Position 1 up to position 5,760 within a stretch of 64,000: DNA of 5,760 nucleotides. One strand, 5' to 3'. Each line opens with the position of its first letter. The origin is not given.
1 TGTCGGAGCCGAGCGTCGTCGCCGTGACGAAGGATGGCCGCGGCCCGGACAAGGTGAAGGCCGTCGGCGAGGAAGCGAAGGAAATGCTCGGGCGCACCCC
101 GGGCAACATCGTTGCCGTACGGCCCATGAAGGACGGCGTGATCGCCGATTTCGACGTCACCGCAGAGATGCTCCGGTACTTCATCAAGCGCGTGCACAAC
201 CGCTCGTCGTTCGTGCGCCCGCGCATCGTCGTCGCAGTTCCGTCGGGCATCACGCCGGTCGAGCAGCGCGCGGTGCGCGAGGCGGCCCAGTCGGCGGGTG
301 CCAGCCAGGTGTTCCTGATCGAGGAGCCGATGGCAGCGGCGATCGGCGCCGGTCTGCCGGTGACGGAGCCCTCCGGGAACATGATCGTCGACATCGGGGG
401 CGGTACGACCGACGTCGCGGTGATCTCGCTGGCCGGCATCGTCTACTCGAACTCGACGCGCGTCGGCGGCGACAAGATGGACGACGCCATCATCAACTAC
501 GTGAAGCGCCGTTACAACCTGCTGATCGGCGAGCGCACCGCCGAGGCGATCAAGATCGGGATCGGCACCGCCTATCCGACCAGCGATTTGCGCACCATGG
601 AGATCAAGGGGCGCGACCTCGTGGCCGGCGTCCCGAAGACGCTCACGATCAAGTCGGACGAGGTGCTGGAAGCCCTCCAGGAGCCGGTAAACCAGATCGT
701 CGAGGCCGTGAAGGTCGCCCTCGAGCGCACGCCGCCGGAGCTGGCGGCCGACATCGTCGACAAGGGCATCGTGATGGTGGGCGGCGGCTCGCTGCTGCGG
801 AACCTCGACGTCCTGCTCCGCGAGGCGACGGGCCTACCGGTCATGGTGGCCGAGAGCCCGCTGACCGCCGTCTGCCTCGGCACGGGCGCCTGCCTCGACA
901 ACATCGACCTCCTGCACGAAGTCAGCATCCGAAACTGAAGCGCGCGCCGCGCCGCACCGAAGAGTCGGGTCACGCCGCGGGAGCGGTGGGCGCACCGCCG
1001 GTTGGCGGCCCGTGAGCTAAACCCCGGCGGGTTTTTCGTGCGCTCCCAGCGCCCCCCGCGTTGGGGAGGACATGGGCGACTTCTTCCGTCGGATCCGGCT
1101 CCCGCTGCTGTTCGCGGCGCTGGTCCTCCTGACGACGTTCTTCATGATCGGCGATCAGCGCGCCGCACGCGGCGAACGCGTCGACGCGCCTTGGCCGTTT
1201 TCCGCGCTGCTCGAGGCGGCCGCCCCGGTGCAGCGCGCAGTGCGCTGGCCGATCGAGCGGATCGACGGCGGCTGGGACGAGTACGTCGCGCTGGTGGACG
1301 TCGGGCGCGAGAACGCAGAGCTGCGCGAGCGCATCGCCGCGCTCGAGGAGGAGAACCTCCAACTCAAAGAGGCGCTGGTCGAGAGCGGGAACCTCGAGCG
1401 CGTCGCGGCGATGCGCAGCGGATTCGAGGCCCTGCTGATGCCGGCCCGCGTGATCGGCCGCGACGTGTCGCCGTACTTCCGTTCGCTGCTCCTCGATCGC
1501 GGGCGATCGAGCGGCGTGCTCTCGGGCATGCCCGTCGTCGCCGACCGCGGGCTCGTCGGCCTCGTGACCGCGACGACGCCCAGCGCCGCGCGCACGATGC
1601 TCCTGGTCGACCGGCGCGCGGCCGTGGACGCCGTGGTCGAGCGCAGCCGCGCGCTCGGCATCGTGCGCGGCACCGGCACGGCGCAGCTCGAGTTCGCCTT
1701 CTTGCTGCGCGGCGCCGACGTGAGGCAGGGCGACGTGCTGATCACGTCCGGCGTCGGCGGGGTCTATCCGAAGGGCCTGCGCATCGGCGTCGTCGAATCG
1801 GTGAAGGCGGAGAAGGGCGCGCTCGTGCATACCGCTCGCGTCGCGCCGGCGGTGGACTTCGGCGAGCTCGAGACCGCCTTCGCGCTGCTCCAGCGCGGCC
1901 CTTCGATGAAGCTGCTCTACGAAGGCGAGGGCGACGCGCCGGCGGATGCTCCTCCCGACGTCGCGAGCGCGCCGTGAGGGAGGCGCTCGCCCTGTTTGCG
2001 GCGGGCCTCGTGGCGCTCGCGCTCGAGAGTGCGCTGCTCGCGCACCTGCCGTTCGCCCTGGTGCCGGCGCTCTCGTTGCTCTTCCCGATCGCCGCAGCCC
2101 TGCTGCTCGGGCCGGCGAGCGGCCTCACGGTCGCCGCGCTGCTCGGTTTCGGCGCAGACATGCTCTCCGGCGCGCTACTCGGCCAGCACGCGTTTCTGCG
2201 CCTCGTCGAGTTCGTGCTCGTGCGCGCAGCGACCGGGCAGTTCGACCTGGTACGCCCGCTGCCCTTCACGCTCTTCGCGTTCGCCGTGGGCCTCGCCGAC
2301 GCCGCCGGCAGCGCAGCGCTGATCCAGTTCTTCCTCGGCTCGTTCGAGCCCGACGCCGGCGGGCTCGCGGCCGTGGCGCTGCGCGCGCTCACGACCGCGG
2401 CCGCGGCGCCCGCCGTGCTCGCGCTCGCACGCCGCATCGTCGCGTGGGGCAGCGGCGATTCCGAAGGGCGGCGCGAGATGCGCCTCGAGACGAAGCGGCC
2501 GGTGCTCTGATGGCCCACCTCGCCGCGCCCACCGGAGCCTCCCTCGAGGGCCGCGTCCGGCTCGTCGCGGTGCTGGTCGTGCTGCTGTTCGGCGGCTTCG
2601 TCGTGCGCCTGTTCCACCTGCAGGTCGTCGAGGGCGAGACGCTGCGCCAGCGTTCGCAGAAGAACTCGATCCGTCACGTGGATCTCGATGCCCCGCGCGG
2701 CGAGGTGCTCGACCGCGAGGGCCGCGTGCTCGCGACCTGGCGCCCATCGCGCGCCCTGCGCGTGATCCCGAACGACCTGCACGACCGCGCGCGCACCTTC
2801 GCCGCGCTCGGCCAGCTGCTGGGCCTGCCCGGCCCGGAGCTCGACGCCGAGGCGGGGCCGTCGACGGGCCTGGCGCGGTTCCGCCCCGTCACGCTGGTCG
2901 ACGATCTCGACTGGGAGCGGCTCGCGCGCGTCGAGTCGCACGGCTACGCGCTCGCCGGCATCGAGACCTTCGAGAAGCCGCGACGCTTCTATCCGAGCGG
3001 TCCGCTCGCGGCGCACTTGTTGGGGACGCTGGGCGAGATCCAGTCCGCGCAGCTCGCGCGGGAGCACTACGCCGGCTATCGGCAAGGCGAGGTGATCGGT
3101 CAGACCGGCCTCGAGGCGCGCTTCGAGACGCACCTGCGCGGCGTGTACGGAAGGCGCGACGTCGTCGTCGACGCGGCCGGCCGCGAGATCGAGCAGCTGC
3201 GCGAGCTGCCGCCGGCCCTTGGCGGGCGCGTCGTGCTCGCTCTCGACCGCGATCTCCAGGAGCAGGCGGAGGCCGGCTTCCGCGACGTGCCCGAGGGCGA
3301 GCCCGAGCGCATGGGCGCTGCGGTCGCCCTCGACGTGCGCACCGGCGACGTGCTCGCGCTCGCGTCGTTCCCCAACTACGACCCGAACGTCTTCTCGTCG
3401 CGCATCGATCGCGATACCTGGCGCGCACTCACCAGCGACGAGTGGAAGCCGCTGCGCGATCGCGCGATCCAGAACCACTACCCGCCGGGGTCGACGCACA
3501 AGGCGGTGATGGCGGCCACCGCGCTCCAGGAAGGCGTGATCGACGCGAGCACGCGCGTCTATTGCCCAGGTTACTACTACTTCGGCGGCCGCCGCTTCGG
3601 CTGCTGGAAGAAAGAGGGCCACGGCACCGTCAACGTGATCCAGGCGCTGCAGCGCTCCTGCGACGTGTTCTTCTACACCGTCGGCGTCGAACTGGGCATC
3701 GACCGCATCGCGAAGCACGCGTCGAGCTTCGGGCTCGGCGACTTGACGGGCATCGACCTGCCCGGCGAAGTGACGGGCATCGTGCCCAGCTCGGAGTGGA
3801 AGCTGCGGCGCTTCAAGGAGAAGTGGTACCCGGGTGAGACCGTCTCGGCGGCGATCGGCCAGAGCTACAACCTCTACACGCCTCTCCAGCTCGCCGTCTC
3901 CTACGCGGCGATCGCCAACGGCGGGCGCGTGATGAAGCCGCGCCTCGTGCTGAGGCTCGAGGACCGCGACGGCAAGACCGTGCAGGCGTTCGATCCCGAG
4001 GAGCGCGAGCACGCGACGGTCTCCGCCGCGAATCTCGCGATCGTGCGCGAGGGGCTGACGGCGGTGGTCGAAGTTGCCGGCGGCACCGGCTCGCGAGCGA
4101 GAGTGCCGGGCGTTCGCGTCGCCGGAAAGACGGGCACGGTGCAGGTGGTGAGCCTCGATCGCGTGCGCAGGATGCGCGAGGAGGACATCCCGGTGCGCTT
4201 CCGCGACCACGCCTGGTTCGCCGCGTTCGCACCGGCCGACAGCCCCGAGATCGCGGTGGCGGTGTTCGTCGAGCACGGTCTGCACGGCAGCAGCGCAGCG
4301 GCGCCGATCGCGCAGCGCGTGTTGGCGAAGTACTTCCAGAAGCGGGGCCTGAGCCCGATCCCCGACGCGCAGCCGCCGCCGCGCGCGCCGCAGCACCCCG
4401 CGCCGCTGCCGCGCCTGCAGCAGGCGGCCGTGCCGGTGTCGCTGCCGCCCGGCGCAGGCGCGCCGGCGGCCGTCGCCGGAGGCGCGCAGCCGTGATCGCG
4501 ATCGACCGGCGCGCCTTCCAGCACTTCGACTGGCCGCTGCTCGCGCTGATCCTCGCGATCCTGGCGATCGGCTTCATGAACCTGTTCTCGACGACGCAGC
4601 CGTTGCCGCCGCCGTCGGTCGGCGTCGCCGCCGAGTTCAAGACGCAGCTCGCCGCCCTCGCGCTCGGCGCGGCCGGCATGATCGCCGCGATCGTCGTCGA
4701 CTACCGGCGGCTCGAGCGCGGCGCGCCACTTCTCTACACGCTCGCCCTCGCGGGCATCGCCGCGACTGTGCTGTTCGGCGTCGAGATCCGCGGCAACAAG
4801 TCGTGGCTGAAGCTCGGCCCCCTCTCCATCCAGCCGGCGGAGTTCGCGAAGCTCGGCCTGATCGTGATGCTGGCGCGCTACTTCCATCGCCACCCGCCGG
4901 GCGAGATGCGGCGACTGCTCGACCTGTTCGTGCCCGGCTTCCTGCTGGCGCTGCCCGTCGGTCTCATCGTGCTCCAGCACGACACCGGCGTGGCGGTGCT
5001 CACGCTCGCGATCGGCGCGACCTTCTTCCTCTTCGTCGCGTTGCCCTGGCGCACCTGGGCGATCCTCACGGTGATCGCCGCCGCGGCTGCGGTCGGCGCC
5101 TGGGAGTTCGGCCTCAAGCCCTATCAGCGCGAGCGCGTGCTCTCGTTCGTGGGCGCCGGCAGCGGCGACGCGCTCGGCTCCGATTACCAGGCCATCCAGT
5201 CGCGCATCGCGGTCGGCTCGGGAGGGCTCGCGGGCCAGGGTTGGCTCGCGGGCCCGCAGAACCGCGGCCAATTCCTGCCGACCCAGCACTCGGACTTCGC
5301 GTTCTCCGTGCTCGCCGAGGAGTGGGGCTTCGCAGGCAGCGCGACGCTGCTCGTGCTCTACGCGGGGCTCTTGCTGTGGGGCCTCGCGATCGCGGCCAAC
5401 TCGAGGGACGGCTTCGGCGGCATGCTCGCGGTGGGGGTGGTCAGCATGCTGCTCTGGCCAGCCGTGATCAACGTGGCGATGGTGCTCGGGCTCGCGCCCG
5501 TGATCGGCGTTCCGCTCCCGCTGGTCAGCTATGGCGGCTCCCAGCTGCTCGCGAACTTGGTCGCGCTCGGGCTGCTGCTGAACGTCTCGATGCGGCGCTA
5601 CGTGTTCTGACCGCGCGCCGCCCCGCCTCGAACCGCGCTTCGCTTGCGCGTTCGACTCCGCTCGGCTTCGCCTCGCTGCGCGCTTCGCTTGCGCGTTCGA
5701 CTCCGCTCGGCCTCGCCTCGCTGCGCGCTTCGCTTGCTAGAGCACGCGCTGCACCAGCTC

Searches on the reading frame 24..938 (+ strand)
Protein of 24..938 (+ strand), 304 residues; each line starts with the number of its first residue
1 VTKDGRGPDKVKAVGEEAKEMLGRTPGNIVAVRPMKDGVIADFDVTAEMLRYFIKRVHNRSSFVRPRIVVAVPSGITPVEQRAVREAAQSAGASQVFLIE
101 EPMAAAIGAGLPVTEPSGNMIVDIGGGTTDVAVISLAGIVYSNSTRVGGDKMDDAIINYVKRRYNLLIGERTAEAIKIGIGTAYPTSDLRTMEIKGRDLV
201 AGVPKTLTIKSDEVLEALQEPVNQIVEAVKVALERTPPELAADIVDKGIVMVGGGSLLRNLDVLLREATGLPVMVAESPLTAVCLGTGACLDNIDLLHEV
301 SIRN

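Call 85: search_protein_families(library=pfam, proteins=[window:24-938:+], max_evalue=0.00001)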
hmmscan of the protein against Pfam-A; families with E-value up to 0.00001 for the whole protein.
window:24-938:+ (304 aa): 5 families
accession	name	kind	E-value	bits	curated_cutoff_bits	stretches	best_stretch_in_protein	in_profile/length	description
PF06723.19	MreB_Mbl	-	1.8e-134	448.2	27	1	9-297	37-325/327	MreB/Mbl protein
PF00012.26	HSP70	-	4.6e-15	55.3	20.6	1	44-165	112-239/599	Hsp70 protein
PF14450.12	FtsA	-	2.3e-11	44.6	31.8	1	121-278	2-112/127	Cell division protein FtsA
PF00022.25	Actin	-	1.2e-08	34.4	27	1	27-163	57-190/410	Actin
PF11104.14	PilM_2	-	2.1e-07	30.7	27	0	119-177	182-234/340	Type IV pilus assembly protein PilM;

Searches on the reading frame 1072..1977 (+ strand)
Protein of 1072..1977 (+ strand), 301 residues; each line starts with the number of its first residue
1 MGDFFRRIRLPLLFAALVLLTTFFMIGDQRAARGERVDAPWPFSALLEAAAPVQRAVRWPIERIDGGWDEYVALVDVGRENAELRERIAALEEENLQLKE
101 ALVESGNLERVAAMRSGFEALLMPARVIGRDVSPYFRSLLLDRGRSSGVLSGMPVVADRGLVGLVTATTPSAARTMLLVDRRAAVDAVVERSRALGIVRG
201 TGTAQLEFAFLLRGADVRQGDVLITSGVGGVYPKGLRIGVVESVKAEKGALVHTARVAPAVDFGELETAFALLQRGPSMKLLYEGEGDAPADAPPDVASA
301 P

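Call 85: search_protein_families(library=pfam, proteins=[window:1072-1977:+], max_evalue=0.00001)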
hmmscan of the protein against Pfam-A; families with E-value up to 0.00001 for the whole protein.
window:1072-1977:+ (301 aa): 1 family
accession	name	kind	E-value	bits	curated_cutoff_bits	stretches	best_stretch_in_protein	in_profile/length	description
PF04085.20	MreC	-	1.2e-39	135.9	28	1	127-268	1-142/147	Rod shape-determining protein MreC, barrel core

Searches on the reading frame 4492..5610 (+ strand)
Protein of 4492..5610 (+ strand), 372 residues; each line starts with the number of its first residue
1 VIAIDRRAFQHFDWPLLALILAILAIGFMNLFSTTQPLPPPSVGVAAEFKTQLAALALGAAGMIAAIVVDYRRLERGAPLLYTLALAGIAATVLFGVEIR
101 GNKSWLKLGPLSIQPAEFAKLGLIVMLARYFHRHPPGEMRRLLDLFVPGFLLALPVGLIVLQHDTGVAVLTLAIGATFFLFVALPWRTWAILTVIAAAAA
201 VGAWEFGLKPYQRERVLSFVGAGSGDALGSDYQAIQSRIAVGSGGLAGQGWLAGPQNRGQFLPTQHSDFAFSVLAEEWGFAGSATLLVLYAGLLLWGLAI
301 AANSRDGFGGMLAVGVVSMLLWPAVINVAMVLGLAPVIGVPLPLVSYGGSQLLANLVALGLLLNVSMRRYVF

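Call 85: search_protein_families(library=pfam, proteins=[window:4492-5610:+], max_evalue=0.00001)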
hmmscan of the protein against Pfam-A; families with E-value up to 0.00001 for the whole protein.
window:4492-5610:+ (372 aa): 1 family
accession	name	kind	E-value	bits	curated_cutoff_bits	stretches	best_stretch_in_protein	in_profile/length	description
PF01098.24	FTSW_RODA_SPOVE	-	5.6e-86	289.2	26.4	1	18-369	5-354/356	Cell cycle protein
